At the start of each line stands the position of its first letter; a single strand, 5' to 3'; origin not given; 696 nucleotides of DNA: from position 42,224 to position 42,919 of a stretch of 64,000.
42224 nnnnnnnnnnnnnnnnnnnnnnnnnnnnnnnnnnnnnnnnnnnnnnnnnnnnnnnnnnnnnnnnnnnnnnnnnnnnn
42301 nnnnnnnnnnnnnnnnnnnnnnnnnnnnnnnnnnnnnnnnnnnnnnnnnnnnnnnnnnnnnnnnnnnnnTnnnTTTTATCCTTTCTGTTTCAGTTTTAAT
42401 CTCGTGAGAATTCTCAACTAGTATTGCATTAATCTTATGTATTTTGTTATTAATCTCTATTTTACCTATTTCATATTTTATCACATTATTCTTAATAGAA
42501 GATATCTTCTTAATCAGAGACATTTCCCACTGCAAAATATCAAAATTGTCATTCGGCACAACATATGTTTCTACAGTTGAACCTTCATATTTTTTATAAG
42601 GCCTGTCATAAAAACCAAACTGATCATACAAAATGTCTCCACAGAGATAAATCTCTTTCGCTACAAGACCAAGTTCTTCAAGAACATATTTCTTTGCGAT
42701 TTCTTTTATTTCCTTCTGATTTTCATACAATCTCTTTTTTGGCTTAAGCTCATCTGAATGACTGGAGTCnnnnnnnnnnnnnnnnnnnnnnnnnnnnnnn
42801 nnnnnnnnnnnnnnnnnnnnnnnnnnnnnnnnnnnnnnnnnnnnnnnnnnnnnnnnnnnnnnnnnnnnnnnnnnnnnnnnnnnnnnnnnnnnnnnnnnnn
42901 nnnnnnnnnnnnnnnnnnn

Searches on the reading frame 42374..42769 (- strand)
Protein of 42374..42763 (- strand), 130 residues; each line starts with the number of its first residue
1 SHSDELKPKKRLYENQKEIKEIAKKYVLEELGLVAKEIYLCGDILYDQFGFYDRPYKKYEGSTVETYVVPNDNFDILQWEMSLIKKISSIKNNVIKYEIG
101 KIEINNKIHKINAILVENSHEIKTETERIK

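Call 23: search_protein_families(library=ncbifam, proteins=[window:42374-42763:-], max_evalue=0.01)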
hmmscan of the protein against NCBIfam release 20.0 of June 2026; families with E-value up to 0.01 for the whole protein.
window:42374-42763:- (130 aa): 1 family
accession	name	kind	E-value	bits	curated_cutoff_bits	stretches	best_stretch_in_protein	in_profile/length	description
NF005655.0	PRK07429.1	subfamily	0.0051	16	236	1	44-127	40-121/326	phosphoribulokinase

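Call 34: predict_structure(alignment_id=A1)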
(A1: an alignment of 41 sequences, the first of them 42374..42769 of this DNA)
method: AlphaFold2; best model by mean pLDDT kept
length: 132 residues; sequences in the alignment: 41
mean_pLDDT: 87.2   pTM: 0.80
mean pLDDT of the five models: 87.2, 87.0, 85.6, 85.4, 85.1
residues with pLDDT >= 90: 87; 70-90: 31; 50-70: 12; < 50: 2
segments of 3 or more residues with pLDDT < 50: none
pLDDT, mean of each block of 10 residues (from residue 1): 59 95 97 94 96 84 92 84 72 78 93 93 94 97
secondary structure, 60 per line:
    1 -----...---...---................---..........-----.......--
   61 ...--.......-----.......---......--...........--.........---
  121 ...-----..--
elements in order: E12-14 H18-33 E37-43 E52-58 E61-63 E66-72 H78-84 E88-93 E96-106 E109-117

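Call 58: search_protein_representatives(alignment_id=A1)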
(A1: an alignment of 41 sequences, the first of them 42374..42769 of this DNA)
Query: 41 sequences, 128 profile positions. Proteins with E-value up to 0.001 (for the whole library): 71; up to 1e-10: 26; up to 1e-30: 3. The best 71 are listed.
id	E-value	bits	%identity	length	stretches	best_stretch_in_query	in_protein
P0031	2.1e-48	179.6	-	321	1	1-128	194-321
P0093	9.4e-33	129.0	-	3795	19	21-81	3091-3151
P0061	2.3e-32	127.7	-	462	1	1-127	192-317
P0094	1.1e-30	122.4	-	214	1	1-118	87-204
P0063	2.6e-24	101.7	-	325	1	1-127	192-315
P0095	4.9e-22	94.4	-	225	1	2-121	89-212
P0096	1.0e-21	93.3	-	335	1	3-121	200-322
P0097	2.5e-19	85.6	-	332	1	2-120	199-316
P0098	2.6e-19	85.6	-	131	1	7-115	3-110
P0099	9.6e-19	83.7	-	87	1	43-119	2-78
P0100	2.0e-17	79.5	-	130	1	6-113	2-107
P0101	9.2e-17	77.3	-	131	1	7-120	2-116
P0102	3.3e-16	75.5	-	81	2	69-128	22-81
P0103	5.0e-16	75.0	-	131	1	9-117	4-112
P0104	5.3e-16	74.9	-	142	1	9-122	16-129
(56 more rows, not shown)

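Call 77: fold_search(model_id=the predicted structure, library=pdb)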
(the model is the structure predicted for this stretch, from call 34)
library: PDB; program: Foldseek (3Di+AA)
matches with E <= 10: 436; with E <= 0.001: 0
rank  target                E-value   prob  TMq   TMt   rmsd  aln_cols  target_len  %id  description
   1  5dkw_A                1.1e-02  0.90  0.34  0.18   7.8       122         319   13  Ternary crystal structure of polymerase lambda with a GA mispair at the primer terminus with Ca2+ in the active (released 2016-02-24)
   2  4xrh_A                1.8e-02  0.90  0.36  0.23   6.9       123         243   10  Human DNA polymerase lambda- MgdTTP binary and complex with 6 paired DNA (released 2016-02-24)
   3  7m0e_B                2.2e-02  0.87  0.37  0.19   7.5       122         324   13  Pre-catalytic synaptic complex of DNA Polymerase Lambda with gapped DSB substrate and incoming dUMPNPP (released 2022-03-16)
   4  5chg_B                3.0e-02  0.84  0.37  0.24   6.9       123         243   10  Human DNA polymerase lambda L431A mutant- MgdGTP binary and complex with 6 paired DNA (released 2016-02-24)
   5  1rzt_E                3.3e-02  0.84  0.38  0.19   6.7       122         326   11  Crystal structure of DNA polymerase lambda complexed with a two nucleotide gap DNA molecule (released 2004-03-02)
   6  7m0e_A                3.5e-02  0.82  0.37  0.19   6.9       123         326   11  Pre-catalytic synaptic complex of DNA Polymerase Lambda with gapped DSB substrate and incoming dUMPNPP (released 2022-03-16)
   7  3c5g_B                3.5e-02  0.75  0.37  0.19   7.4       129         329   13  Structure of a ternary complex of the R517K Pol lambda mutant (released 2008-07-29)
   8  1rzt_A                3.8e-02  0.80  0.36  0.19   7.1       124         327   11  Crystal structure of DNA polymerase lambda complexed with a two nucleotide gap DNA molecule (released 2004-03-02)
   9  3pml_B                4.0e-02  0.72  0.34  0.18   7.3       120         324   15  crystal structure of a polymerase lambda variant with a dGTP analog opposite a templating T (released 2011-01-26)
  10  3mgh_A                4.2e-02  0.66  0.33  0.18   7.9       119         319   14  Binary complex of a DNA polymerase lambda loop mutant (released 2010-05-19)
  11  1xsl_E                4.5e-02  0.72  0.35  0.18   7.8       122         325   13  Crystal Structure of human DNA polymerase lambda in complex with a one nucleotide DNA gap (released 2005-01-18)
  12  4k4g_M                4.8e-02  0.77  0.38  0.19   7.0       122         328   11  Ternary crystal structures of human DNA POLYMERASE LAMBDA IN COMPLEX WITH DNA AND L-DCTP. (released 2014-07-16)
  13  4k4i_I                4.8e-02  0.69  0.34  0.18   8.1       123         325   15  Ternary crystal structures of a human DNA POLYMERASE LAMBDA IN COMPLEX WITH DNA AND (-)FTC-TP. (released 2014-07-16)
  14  4k4h_I                4.8e-02  0.69  0.34  0.17   8.0       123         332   15  Ternary crystal structures of a human DNA POLYMERASE LAMBDA IN COMPLEX WITH DNA AND (-)3TC-TP. (released 2014-07-16)
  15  5cwr_B                5.1e-02  0.63  0.34  0.18   8.2       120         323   16  Crystal Structure of human DNA polymerase lambda L431A mutant in complex with a one nucleotide DNA gap and dCTP (released 2016-02-24)
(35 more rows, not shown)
